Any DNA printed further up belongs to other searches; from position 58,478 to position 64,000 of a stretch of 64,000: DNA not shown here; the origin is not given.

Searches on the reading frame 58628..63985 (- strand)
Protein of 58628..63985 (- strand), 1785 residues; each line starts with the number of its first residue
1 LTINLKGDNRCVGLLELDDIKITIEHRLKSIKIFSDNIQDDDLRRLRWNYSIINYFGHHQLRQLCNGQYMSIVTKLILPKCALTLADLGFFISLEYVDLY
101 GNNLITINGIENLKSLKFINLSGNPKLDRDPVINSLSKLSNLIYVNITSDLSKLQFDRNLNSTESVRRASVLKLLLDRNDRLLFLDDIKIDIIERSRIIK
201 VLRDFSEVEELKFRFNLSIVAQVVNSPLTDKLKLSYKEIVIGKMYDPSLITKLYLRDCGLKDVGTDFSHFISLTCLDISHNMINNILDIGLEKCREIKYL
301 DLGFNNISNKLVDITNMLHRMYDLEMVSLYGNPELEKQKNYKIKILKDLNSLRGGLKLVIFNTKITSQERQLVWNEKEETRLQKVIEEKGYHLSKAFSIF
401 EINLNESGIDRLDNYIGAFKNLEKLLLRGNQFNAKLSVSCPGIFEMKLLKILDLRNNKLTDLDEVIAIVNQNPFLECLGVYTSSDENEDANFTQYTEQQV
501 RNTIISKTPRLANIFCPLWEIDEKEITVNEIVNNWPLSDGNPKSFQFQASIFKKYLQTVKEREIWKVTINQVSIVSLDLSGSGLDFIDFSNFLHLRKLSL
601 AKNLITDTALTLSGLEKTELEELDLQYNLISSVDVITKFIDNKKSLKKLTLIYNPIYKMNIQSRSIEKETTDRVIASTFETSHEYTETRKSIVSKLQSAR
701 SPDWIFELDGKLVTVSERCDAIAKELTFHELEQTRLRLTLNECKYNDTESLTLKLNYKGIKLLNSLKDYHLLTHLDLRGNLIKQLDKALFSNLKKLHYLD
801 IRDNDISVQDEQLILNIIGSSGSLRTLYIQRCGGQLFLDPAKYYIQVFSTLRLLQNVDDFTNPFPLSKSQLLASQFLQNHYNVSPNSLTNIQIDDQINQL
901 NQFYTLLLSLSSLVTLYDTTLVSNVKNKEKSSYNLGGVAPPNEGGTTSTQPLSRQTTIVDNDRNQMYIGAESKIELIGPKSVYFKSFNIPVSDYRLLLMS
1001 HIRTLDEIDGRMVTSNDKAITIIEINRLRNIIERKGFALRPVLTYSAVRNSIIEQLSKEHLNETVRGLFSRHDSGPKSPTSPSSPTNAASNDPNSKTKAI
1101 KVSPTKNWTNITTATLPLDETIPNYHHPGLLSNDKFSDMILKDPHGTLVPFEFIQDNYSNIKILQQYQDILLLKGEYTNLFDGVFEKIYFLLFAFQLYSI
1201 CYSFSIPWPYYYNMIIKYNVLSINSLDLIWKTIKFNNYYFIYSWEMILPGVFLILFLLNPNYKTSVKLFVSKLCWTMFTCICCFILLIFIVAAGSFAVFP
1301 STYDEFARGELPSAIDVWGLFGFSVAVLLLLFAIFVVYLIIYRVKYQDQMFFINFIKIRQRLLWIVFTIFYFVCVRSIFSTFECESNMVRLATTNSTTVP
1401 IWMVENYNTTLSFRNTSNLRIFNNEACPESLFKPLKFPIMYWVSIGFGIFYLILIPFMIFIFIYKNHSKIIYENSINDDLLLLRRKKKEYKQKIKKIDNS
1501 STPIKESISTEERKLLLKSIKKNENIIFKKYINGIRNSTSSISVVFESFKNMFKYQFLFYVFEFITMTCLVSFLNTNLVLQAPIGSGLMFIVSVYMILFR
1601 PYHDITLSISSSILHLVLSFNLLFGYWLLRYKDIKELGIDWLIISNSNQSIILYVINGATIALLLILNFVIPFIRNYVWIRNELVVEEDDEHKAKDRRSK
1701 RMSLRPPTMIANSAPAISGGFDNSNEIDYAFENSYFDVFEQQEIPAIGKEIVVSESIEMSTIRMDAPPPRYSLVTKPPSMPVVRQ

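Call 25: search_protein_families(library=pfam, proteins=[window:58628-63985:-], max_evalue=0.001)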
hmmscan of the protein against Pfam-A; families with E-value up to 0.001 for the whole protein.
window:58628-63985:- (1785 aa): 2 families
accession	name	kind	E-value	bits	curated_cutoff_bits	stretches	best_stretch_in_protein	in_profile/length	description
PF12799.13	LRR_4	-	3.6e-22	78.3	27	2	93-128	2-37/44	Leucine Rich repeats (2 copies)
PF13855.12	LRR_8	-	1.6e-17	63.5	27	2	772-807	3-38/61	Leucine rich repeat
